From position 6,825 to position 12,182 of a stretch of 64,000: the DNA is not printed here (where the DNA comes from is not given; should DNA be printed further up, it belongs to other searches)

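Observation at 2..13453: Seven-gene co-directional block of exported proteins with no enzyme signature, culminating in a giant T9SS cargo and a dedicated beta-barrel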

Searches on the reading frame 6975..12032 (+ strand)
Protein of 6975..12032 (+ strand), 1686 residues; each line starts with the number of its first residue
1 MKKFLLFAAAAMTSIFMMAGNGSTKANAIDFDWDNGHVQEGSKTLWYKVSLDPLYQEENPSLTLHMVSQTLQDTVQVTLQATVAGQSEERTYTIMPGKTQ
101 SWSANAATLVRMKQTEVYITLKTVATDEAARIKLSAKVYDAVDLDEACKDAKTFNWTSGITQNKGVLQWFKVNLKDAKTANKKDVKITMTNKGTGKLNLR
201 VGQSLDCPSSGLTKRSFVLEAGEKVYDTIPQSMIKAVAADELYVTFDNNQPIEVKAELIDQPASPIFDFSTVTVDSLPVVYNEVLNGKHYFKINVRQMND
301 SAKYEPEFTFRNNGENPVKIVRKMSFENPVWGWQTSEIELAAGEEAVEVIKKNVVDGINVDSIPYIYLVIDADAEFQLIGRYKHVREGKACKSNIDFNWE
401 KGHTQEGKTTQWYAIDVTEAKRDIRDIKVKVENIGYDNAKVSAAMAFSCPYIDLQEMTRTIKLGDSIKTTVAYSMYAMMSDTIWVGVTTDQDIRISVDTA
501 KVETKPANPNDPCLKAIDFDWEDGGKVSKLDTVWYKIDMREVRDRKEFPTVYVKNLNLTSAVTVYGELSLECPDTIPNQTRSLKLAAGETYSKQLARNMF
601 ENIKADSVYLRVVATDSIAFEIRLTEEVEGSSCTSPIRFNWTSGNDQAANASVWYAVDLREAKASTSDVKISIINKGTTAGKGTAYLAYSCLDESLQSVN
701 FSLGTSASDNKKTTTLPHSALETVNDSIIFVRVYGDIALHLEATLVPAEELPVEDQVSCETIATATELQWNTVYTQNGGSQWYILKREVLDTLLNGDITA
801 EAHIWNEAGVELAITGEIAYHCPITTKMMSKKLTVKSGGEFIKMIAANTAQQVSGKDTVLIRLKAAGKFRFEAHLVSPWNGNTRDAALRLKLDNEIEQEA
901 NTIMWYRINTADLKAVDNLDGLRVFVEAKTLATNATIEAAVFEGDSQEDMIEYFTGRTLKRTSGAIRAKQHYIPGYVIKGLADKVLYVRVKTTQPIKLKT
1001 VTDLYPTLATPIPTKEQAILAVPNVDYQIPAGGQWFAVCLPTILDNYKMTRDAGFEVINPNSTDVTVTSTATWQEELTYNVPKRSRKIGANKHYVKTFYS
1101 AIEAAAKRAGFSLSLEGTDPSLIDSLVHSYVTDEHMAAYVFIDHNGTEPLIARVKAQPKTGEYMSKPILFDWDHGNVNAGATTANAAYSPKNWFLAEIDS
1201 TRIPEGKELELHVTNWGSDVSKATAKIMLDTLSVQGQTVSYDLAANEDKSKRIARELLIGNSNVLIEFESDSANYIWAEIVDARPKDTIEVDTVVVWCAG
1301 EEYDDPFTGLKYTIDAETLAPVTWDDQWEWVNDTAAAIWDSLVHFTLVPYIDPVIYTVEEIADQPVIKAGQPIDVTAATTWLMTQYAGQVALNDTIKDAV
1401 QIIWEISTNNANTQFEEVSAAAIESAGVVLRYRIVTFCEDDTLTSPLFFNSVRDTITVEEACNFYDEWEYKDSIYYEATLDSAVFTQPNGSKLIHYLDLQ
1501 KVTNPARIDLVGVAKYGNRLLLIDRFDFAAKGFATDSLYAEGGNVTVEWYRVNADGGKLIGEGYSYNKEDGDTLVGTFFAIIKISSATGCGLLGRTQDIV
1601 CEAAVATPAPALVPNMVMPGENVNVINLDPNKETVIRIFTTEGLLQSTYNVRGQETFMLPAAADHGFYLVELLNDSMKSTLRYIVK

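Call 5: search_protein_families(library=pfam, proteins=[window:6975-12032:+], max_evalue=0.1)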
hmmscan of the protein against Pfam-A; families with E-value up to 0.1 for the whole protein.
window:6975-12032:+ (1686 aa): 2 families
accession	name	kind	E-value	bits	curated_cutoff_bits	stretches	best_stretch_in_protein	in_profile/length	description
PF05506.17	PLipase_C_C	-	0.0093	17.3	24.4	0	182-230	11-55/80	Bacterial phospholipase C, C-terminal domain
PF07610.17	DUF1573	-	0.045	14.2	26.1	0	293-321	8-36/98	Protein of unknown function (DUF1573)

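Call 6: search_protein_families(library=ncbifam, proteins=[window:6975-12032:+], max_evalue=0.1)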
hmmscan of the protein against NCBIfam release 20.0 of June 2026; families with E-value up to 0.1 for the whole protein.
window:6975-12032:+ (1686 aa): 0 families

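Call 8: search_protein_families(library=phrogs, proteins=[window:6975-12032:+], max_evalue=0.01)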
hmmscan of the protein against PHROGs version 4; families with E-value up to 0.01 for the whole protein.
window:6975-12032:+ (1686 aa): 0 families

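Call 14: find_homologous_proteins(query=window:6975-12032:+, max_evalue=0.001)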
Query window:6975-12032:+ (1686 aa): 290 proteins with E <= 0.001 among 8000 candidates; the best 120 are listed.
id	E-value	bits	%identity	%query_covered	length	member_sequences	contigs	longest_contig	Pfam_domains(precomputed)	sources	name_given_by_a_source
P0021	0.0e+0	3760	98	100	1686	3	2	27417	-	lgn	-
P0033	0.0e+0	2062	56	100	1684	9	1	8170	-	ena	-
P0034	0.0e+0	2041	55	100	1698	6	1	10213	-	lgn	-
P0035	0.0e+0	1968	54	100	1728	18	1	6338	-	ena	-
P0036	0.0e+0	1966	54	100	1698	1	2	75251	-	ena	-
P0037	0.0e+0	1855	51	100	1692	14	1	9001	-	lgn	-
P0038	0.0e+0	1846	52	100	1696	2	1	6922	-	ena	-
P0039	0.0e+0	1733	47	89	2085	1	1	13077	-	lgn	-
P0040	0.0e+0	1716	47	89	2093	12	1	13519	-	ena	-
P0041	0.0e+0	1710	47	89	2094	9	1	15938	-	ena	-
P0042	0.0e+0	1710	47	89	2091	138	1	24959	-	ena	-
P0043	0.0e+0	1703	46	90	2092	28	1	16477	-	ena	-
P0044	0.0e+0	1691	46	90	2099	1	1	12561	-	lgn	-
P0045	0.0e+0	1680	47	89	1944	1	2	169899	-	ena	-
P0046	0.0e+0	1678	48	100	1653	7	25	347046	-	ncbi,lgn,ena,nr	ncbi:MAG: hypothetical protein J5902_07110 [Paludibacteraceae bacterium]|nr:hypothetical protein [Pa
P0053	0.0e+0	1575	50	87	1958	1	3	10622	PF13306.13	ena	-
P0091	0.0e+0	1361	43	100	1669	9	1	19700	PF22544.3,PF05506.18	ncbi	-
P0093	0.0e+0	1358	44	100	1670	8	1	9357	PF05506.18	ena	-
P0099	0.0e+0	1313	42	100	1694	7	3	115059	PF05506.18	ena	-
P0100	0.0e+0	1310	41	100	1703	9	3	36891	PF05506.18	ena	-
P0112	0.0e+0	1275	39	100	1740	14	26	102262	-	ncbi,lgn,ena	-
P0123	0.0e+0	1253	40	100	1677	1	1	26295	PF05506.18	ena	-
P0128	0.0e+0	1246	40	100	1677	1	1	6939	PF05506.18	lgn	-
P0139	0.0e+0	1237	40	100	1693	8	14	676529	-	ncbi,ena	-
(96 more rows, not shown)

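Call 15: find_encoding_contigs(protein=P0046, flank=10000, max_places=2)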
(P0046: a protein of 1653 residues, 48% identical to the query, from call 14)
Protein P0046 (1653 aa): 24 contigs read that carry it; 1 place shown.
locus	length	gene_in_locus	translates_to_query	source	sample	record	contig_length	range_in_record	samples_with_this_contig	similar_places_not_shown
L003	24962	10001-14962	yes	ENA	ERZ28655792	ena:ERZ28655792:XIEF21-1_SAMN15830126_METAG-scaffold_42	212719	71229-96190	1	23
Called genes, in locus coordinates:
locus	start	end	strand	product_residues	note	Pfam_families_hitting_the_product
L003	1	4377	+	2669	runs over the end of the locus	-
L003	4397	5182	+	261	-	-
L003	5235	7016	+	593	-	-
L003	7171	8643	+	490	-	-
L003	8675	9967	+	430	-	-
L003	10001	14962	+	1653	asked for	-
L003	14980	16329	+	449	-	-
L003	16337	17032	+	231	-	PF00814:TsaD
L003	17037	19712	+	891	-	PF00515:TPR_1 (faint), PF07719:TPR_2 (faint), PF13174:TPR_6 (faint), PF13181:TPR_8 (faint), PF13428:TPR_14 (faint), PF13432:TPR_16 (faint), PF13176:TPR_7 (faint), PF13424:TPR_12 (weak)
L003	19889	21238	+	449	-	PF00919:UPF0004, PF04055:Radical_SAM, PF01938:TRAM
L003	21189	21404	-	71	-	-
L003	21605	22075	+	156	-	PF03449:GreA_GreB_N, PF01272:GreA_GreB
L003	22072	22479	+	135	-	PF11969:DcpS_C, PF01230:HIT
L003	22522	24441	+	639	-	PF02518:HATPase_c, PF00204:DNA_gyraseB, PF01751:Toprim, PF00986:DNA_gyraseB_C (weak)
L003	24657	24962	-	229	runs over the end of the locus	PF18979:DUF5715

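Call 16: find_encoding_contigs(protein=P0139, flank=10000, max_places=2)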
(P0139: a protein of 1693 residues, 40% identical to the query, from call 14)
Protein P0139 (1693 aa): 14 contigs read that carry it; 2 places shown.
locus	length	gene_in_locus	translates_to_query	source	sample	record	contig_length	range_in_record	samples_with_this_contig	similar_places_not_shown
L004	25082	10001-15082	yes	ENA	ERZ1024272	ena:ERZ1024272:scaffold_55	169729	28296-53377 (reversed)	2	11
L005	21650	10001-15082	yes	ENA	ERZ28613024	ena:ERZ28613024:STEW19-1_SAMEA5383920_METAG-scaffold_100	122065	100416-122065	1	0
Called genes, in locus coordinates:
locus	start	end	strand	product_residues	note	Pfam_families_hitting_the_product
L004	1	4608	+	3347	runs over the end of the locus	PF09479:Flg_new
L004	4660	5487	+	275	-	-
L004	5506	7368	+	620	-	-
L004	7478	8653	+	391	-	-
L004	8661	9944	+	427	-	-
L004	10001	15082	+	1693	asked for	-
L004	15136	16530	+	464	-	-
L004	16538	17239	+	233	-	PF00814:TsaD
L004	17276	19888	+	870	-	PF13174:TPR_6 (faint), PF00515:TPR_1 (faint), PF13432:TPR_16 (faint), PF07719:TPR_2 (faint), PF13181:TPR_8 (faint), PF13176:TPR_7 (faint), PF13424:TPR_12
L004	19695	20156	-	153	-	-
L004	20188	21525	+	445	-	PF00919:UPF0004, PF04055:Radical_SAM, PF01938:TRAM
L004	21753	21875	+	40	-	-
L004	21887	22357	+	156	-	PF03449:GreA_GreB_N, PF01272:GreA_GreB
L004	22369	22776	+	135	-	PF11969:DcpS_C, PF01230:HIT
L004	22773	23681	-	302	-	PF04227:Indigoidine_A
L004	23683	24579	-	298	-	PF00294:PfkB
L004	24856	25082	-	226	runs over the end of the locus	PF01746:tRNA_m1G_MT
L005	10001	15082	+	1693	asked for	-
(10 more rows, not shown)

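Call 18: search_solved_structures(query=window:6975-12032:+, max_evalue=1)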
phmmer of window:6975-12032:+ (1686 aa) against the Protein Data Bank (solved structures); distinct sequences matched with E-value up to 1: 2.
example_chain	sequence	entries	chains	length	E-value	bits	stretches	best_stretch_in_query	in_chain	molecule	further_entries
4jsd_A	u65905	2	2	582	0.081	13.3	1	1276-1361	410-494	Oligopeptide ABC transporter, periplasmic oligopeptide-binding protein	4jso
2o7i_A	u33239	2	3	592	0.083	13.3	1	1276-1361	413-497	Oligopeptide ABC transporter, periplasmic oligopeptide-binding protein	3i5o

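Call 19: search_protein_families(library=pfam, proteins=[P0046, P0139, P0112, P0053, P0091], max_evalue=1)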
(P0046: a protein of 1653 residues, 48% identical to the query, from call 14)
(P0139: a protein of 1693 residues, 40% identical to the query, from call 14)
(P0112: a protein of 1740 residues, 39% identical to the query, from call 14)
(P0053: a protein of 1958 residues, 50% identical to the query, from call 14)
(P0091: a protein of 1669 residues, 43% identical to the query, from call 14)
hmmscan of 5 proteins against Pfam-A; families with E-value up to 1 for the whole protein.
P0046 (1653 aa): 4 families
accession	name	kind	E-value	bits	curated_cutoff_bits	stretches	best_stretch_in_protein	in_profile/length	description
PF07610.17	DUF1573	-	0.022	15.2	26.1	0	424-471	24-70/98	Protein of unknown function (DUF1573)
PF24053.1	DUF7356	-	0.026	14.9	27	0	415-465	31-78/105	Domain of unknown function (DUF7356)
PF04079.22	SMC_ScpB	-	0.12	12.3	27.4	1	787-841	77-131/160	Segregation and condensation complex subunit ScpB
PF19308.4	CRISPR_Cas6_N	-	0.72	10.5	23.9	0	145-173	66-94/147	CRISPR Cas6 N-terminal domain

P0139 (1693 aa): 2 families
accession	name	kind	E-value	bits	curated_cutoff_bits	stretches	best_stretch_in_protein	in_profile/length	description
PF22544.2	HYDIN_VesB_CFA65-like_Ig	-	0.048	14.3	25.5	0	301-333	16-49/100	HYDIN/CFA65/VesB-like, Ig-like domain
PF14742.11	GDE_N_bis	-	0.1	12.8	22.1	0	429-461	96-128/194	N-terminal domain of (some) glycogen debranching enzymes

P0112 (1740 aa): 4 families
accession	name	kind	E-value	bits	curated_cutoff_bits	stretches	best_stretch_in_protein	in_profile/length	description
PF13222.11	DUF4030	-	0.036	14.5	25.2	0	1063-1117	24-79/142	Protein of unknown function (DUF4030)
PF17765.7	MLTR_LBD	-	0.079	13.5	26.3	1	1358-1397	6-47/168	MmyB-like transcription regulator ligand binding domain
PF18620.7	DUF5627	-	0.13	12.7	31.3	0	539-607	43-111/133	Domain of unknown function (DUF5627)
PF24719.1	Imm33-like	-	0.13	12.6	27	0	523-558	42-77/103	Imm33-like domain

P0053 (1958 aa): 7 families
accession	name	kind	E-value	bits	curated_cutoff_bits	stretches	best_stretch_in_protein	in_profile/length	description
PF13306.12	LRR_5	-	4.6e-44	149.8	27.7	2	1498-1601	8-108/127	BspA type Leucine rich repeat region (6 copies)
PF22433.2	MtxA_IG-like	-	0.0057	16.9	26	1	1815-1846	7-38/83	Magnetotaxis protein MtxA, Immunoglobulin-like domain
PF16656.11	Pur_ac_phosph_N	-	0.0059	17.6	30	1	1851-1916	40-93/93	Purple acid Phosphatase, N-terminal domain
PF00041.27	fn3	-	0.012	16.3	25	1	1817-1902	11-71/84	Fibronectin type III domain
PF07610.17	DUF1573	-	0.02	15.3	26.1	0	294-321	9-36/98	Protein of unknown function (DUF1573)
PF13855.12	LRR_8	-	0.031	14.5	27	0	1710-1753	10-54/61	Leucine rich repeat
PF05725.18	FNIP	-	0.11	13.1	21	0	1528-1561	6-38/44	FNIP Repeat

P0091 (1669 aa): 3 families
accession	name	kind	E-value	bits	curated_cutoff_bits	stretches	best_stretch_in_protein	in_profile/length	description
PF05506.17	PLipase_C_C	-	1.6e-08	35.8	24.4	2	915-977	8-58/80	Bacterial phospholipase C, C-terminal domain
PF22544.2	HYDIN_VesB_CFA65-like_Ig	-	1.8e-05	25.3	25.5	1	299-380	16-99/100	HYDIN/CFA65/VesB-like, Ig-like domain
PF11082.13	DUF2880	-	0.2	12.4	25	1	637-665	49-78/79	Protein of unknown function (DUF2880)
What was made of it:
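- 7044..10826 (+): G6 stalk of about 9-10 tandem ~120-aa repeats, each with a conserved Cys...Cys-Pro pair. The fold is probably Ig-like/beta-sandwich. Orthologues hit PF05506 (35.8 bits) and PF22544 (call 19).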

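Call 20: search_protein_families(library=ncbifam, proteins=[P0046, P0139, P0112, P0053, P0091], max_evalue=1)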
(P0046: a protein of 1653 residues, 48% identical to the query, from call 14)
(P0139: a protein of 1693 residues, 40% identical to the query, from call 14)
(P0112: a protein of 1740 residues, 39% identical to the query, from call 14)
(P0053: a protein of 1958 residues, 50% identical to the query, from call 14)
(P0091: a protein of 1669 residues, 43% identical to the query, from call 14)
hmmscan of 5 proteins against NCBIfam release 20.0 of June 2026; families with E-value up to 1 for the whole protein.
P0046 (1653 aa): 3 families
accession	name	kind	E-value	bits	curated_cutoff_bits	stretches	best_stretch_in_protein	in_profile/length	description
TIGR04183.1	Por_Secre_tail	domain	0.019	15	23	1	1586-1653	5-72/72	T9SS type A sorting domain-containing protein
TIGR01469.1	cobA_cysG_Cterm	equivalog_domain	0.11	12.2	185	1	785-861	106-183/238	uroporphyrinogen-III C-methyltransferase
NF012200.0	choice_anch_D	domain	0.67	10.5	45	0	169-199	24-53/108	choice-of-anchor D domain-containing protein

P0139 (1693 aa): 2 families
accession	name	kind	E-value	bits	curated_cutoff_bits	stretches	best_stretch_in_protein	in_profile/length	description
NF002329.0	PRK01286.1-4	equivalog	0.011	15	494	1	912-1003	142-233/342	deoxyguanosinetriphosphate triphosphohydrolase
TIGR04183.1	Por_Secre_tail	domain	0.016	15.2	23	1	1627-1693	8-72/72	T9SS type A sorting domain-containing protein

P0112 (1740 aa): 3 families
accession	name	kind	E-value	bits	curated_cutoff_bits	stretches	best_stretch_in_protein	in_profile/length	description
TIGR04183.1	Por_Secre_tail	domain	0.0025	17.8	23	1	1678-1740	11-72/72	T9SS type A sorting domain-containing protein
NF012200.0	choice_anch_D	domain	0.0053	17.3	45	0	694-735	25-64/108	choice-of-anchor D domain-containing protein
NF005656.0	PRK07431.1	equivalog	0.2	10.1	657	1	578-675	350-450/587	aspartate kinase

P0053 (1958 aa): 4 families
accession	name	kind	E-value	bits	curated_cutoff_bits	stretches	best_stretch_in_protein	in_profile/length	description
NF047961.1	adhesin_HupY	equivalog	3.9e-13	48.4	1250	2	1504-1601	188-283/978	leucine-rich repeat adhesin HupY/LrrG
NF047850.1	Lsa25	exception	0.018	14.9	260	0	1717-1766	59-107/207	surface adhesin Lsa25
TIGR03000.1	plancto_dom_1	domain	0.04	13.8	43.1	0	1869-1904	18-53/75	TIGR03000 domain-containing protein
TIGR02167.2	Liste_lipo_26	repeat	0.2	11.5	30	0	1567-1580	2-15/26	PARCEL repeat-containing surface protein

P0091 (1669 aa): 2 families
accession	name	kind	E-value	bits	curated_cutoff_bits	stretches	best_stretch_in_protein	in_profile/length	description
NF005656.0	PRK07431.1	equivalog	0.0052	15.4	657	1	549-628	317-398/587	aspartate kinase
TIGR04183.1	Por_Secre_tail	domain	0.026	14.5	23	1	1603-1669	8-72/72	T9SS type A sorting domain-containing protein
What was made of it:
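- G6: TIGR04183 aligns through to the last residue in the window protein and in four of five homologues (call 20).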
